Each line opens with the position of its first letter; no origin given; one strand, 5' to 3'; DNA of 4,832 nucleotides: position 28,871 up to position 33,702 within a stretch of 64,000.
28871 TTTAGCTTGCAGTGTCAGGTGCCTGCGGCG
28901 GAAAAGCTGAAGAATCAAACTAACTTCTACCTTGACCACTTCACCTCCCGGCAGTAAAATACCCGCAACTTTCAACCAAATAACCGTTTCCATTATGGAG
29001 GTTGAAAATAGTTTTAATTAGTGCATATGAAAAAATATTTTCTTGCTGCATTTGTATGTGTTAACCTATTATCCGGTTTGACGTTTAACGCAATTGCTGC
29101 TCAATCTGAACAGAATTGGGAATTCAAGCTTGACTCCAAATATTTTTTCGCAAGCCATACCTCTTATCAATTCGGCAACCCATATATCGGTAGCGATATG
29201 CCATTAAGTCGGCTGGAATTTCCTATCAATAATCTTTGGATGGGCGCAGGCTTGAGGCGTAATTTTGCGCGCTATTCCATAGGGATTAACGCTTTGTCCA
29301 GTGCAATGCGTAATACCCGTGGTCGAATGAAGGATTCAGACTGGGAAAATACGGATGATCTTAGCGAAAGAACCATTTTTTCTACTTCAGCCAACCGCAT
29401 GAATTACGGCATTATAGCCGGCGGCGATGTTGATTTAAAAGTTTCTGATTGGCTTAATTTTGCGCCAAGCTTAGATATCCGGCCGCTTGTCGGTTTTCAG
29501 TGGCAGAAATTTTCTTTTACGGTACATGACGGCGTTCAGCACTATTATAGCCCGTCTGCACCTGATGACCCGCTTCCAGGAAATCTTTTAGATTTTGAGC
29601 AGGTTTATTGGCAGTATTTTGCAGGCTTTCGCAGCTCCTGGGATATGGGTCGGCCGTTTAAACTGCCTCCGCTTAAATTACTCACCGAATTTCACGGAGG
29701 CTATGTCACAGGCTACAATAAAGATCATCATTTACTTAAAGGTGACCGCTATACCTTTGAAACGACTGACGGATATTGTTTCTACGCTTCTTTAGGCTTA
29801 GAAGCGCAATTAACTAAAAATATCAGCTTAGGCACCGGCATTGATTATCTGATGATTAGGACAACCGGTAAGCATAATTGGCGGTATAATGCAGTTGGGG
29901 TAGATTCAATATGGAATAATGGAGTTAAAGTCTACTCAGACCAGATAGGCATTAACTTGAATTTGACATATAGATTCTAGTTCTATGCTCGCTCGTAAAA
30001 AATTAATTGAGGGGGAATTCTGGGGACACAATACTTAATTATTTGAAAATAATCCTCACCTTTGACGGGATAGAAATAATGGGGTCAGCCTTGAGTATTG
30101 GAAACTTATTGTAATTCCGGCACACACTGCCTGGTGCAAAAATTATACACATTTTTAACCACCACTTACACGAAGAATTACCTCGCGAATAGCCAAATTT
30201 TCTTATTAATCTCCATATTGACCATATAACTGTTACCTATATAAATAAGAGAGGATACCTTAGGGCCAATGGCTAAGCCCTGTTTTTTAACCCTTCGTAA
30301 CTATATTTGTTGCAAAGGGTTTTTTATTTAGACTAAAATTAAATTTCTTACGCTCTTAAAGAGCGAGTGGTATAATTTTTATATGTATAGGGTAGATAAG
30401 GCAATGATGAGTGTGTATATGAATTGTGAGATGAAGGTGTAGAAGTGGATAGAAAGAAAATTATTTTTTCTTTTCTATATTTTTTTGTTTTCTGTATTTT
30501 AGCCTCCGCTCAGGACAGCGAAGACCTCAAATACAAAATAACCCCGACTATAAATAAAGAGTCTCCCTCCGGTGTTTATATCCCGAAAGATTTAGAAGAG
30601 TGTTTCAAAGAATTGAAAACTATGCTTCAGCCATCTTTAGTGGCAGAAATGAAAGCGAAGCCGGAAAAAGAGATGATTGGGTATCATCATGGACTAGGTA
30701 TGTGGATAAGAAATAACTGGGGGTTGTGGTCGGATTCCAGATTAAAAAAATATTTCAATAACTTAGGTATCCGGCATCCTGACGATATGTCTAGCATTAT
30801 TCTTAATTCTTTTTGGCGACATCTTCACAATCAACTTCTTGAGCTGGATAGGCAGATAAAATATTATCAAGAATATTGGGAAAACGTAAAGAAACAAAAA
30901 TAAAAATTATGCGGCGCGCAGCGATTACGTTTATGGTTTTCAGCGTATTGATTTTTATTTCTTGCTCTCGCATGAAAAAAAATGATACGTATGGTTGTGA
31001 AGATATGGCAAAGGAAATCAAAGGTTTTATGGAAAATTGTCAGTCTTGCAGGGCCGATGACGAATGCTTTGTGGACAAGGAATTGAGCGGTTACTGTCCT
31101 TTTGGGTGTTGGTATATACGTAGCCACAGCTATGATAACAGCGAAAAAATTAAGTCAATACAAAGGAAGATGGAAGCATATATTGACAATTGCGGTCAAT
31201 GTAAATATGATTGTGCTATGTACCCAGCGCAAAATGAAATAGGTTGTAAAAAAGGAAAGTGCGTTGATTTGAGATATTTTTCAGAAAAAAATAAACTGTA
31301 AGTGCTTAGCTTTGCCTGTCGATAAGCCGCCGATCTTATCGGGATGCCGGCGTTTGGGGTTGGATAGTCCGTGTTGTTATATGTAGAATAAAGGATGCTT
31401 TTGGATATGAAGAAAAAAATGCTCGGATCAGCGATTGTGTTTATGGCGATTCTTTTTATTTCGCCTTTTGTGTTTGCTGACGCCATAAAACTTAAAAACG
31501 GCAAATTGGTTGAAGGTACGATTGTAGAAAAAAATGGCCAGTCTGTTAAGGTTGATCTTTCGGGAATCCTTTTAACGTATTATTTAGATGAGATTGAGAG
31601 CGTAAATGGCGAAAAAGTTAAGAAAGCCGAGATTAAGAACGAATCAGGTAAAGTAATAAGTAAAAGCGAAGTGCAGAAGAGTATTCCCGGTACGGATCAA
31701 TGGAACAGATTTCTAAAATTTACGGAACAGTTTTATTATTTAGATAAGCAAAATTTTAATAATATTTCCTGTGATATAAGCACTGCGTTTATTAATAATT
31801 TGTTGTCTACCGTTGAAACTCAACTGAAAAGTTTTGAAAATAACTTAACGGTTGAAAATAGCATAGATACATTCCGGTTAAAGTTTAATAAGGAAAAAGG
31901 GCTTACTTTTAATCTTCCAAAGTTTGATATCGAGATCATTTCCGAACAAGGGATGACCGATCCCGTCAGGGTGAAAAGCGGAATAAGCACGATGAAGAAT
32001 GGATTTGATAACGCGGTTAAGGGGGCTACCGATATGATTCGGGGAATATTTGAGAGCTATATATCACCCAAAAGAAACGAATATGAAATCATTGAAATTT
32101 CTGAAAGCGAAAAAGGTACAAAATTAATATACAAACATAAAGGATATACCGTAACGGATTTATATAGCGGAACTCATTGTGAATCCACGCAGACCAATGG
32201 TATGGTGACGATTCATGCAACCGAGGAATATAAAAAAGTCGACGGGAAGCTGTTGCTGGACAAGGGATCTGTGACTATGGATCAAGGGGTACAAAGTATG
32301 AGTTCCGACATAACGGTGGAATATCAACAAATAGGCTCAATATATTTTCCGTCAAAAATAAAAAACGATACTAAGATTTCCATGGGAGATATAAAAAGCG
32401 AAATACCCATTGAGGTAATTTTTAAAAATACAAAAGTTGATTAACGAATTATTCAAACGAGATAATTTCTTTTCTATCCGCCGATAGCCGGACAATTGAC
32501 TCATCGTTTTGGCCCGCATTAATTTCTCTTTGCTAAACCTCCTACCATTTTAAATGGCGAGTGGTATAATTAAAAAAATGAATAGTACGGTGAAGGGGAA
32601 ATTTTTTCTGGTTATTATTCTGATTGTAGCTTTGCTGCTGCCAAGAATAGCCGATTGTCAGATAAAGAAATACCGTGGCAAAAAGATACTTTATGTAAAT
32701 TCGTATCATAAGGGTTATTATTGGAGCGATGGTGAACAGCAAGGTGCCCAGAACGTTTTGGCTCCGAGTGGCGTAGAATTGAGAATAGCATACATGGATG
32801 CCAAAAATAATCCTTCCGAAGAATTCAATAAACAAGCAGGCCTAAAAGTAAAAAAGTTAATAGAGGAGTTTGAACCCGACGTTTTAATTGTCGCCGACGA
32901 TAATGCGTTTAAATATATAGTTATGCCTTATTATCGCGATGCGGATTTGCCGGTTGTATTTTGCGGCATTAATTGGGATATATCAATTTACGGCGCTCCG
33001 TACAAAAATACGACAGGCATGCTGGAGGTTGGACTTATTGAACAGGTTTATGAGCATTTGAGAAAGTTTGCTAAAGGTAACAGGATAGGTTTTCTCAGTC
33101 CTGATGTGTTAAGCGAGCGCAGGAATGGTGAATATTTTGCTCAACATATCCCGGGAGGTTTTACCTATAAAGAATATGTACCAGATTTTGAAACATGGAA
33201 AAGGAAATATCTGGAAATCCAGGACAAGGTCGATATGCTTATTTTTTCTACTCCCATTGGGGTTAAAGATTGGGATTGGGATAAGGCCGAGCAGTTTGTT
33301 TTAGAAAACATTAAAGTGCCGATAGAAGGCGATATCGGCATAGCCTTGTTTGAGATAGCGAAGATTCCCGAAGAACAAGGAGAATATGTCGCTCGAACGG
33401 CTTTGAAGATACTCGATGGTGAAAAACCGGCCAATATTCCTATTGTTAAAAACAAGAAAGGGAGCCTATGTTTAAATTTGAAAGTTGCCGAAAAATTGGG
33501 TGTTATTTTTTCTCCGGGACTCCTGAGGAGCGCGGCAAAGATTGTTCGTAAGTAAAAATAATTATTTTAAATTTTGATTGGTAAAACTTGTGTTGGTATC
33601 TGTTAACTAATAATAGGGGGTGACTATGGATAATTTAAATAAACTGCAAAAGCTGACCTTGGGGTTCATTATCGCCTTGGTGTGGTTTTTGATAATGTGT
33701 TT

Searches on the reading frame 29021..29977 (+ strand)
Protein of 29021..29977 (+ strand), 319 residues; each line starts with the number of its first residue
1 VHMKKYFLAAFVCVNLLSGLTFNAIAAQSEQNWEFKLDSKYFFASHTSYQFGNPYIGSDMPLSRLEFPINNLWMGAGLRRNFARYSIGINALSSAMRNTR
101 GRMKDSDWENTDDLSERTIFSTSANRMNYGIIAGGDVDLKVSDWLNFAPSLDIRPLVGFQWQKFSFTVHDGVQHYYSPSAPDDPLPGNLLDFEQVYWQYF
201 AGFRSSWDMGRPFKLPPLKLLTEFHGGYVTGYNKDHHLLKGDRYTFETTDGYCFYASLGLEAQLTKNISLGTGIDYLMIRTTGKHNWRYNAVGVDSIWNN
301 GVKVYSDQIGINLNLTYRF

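Call 11: search_protein_families(library=pfam, proteins=[window:29021-29977:+], max_evalue=0.01)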
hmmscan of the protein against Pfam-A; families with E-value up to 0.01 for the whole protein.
window:29021-29977:+ (319 aa): 1 family
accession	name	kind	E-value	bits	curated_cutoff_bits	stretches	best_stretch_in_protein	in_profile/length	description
PF01278.26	Omptin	-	1.9e-12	47.3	22.6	1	94-279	65-242/283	Omptin family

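Call 15: find_encoding_contigs(protein=window:29021-29977:+, flank=10000, max_places=6)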
Protein window:29021-29977:+ (319 aa): no gene with exactly this product is on record in the collection.

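Call 17: find_encoding_contigs(protein=window:29027-29977:+, flank=10000, max_places=6)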
Protein window:29027-29977:+ (317 aa): 2 contigs read that carry it; 2 places shown.
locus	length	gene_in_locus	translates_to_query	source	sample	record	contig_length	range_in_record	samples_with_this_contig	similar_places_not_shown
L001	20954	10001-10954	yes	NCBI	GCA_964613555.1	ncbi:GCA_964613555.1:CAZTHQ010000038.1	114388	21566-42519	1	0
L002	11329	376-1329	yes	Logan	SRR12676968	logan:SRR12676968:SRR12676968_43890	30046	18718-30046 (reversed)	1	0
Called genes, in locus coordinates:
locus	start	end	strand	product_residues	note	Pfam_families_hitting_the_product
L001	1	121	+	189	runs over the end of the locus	PF01965:DJ-1_PfpI, PF17124:ThiJ_like (faint)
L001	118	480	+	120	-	PF02261:Asp_decarbox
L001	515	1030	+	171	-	PF01327:Pep_deformylase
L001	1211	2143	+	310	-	PF07992:Pyr_redox_2, PF12831:FAD_oxidored (faint), PF13738:Pyr_redox_3, PF00070:Pyr_redox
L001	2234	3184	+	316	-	PF03706:LPG_synthase_TM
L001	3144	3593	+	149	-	PF05991:NYN_YacP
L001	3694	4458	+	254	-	PF23023:Anti-Pycsar_Apyc1, PF00753:Lactamase_B, PF12706:Lactamase_B_2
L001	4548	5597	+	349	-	PF01544:CorA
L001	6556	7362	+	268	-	PF09865:DUF2092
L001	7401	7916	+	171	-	-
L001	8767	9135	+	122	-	PF05973:Gp49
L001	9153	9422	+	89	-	PF13560:HTH_31 (weak), PF12844:HTH_19 (weak), PF13443:HTH_26 (weak), PF01381:HTH_3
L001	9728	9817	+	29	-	-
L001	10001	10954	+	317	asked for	PF01278:Omptin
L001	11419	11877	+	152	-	PF20594:DUF6794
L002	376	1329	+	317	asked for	PF01278:Omptin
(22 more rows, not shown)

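Call 23: find_homologous_proteins(query=window:29027-29977:+, max_evalue=1e-10)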
Query window:29027-29977:+ (317 aa): 68 proteins with E <= 1e-10 among 958 candidates.
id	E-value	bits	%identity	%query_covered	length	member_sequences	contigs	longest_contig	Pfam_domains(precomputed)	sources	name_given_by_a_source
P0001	1.9e-219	745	100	100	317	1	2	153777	PF01278.27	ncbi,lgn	ncbi:MAG: omptin family outer membrane protease [Candidatus Omnitrophota bacterium]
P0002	3.4e-172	590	79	100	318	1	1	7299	PF01278.27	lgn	-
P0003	1.4e-168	578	78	100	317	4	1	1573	PF01278.27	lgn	-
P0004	1.5e-154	532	77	91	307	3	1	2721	PF01278.27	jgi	jgi:outer membrane protease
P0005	9.9e-126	437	60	100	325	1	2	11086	PF01278.27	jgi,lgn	-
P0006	1.9e-122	427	58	100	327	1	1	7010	PF01278.27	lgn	-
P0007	6.0e-116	405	56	100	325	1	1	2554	PF01278.27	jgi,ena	-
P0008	4.5e-114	399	57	93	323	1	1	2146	PF17251.9,PF01278.27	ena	-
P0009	2.4e-103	364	55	92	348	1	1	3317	PF01278.27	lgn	-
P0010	1.7e-88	315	47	97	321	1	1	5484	PF17251.9,PF01278.27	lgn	-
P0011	4.8e-87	310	49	91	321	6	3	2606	PF17251.9,PF01278.27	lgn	-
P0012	9.0e-84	299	44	99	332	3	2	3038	PF01278.27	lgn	-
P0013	3.5e-83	298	44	97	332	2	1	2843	PF01278.27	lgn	-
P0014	1.5e-82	295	43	100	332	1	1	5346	PF01278.27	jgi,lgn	-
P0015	6.0e-82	293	45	95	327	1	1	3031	PF01278.27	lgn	-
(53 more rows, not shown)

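Call 24: find_encoding_contigs(protein=P0002, flank=10000, max_places=4)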
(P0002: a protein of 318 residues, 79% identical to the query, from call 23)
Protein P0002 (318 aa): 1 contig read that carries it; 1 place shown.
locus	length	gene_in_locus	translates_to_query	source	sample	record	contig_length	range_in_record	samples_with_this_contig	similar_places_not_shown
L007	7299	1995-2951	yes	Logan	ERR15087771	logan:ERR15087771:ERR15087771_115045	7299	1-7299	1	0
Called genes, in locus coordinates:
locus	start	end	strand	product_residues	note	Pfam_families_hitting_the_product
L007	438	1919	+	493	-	PF02310:B12-binding, PF04055:Radical_SAM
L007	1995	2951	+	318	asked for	PF01278:Omptin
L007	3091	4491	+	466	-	PF02310:B12-binding, PF04055:Radical_SAM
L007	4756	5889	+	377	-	PF13776:DUF4172, PF02661:Fic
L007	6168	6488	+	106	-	PF20586:DUF6788 (weak)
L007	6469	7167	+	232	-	PF12281:NTP_transf_8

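Call 25: find_encoding_contigs(protein=P0005, flank=10000, max_places=4)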
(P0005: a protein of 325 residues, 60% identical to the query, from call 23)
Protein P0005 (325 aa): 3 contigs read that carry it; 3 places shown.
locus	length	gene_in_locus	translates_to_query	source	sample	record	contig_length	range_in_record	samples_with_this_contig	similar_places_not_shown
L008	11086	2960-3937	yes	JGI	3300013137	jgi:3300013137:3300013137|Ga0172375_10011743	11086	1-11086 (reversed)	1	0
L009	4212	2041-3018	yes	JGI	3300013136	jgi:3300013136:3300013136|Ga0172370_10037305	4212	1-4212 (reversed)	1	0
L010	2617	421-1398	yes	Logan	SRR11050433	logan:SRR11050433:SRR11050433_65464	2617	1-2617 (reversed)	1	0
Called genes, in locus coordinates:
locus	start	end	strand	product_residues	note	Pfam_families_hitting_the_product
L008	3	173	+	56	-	?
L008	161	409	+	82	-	PF04342:DMT_6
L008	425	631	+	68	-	PF13275:S4_2, PF01479:S4 (weak)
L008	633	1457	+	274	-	PF00561:Abhydrolase_1, PF12146:Hydrolase_4, PF12697:Abhydrolase_6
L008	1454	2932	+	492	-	PF00999:Na_H_Exchanger, PF02080:TrkA_C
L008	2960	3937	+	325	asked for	PF01278:Omptin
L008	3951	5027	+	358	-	PF02746:MR_MLE_N, PF13378:MR_MLE_C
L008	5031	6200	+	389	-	PF05684:DUF819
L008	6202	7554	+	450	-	PF12913:SH3_6, PF00877:NLPC_P60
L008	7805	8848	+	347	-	PF00388:PI-PLC-X (weak)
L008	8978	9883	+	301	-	PF03096:Ndr (weak), PF00561:Abhydrolase_1, PF12146:Hydrolase_4, PF12697:Abhydrolase_6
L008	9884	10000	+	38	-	-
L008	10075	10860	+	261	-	PF14023:Bestrophin-like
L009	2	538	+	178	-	?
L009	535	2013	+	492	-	PF00999:Na_H_Exchanger, PF02080:TrkA_C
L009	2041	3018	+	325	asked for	PF01278:Omptin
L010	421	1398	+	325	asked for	PF01278:Omptin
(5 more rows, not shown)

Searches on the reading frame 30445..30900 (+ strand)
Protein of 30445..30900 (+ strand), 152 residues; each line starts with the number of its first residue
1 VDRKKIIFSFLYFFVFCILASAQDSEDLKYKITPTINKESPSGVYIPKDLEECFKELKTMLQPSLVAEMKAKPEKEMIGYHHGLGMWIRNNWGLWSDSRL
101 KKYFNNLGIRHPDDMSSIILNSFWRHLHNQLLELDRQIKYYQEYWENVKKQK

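Call 11: search_protein_families(library=pfam, proteins=[window:30445-30900:+], max_evalue=0.01)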
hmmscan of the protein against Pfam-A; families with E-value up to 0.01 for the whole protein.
window:30445-30900:+ (152 aa): 1 family
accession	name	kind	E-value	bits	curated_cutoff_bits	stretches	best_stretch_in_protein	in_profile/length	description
PF20594.3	DUF6794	-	2.7e-37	127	27.1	1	46-127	1-83/83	Domain of unknown function (DUF6794)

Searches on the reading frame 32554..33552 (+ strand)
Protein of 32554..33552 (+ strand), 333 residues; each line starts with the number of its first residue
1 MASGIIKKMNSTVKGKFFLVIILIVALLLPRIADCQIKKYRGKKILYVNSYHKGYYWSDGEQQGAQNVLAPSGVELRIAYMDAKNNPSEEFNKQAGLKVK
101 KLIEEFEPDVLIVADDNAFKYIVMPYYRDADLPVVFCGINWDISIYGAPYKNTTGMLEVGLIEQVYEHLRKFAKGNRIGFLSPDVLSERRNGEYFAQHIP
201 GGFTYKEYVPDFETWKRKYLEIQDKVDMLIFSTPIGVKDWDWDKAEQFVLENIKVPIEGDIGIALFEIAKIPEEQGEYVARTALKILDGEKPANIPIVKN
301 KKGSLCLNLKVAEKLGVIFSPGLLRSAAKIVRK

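Call 18: search_protein_families(library=pfam, proteins=[window:32554-33552:+])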
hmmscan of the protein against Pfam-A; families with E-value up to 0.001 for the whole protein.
window:32554-33552:+ (333 aa): 1 family
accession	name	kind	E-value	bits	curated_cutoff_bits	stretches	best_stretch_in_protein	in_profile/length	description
PF04392.18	ABC_sub_bind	-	8.1e-10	38.8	25.9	1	274-330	236-292/293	ABC transporter substrate binding protein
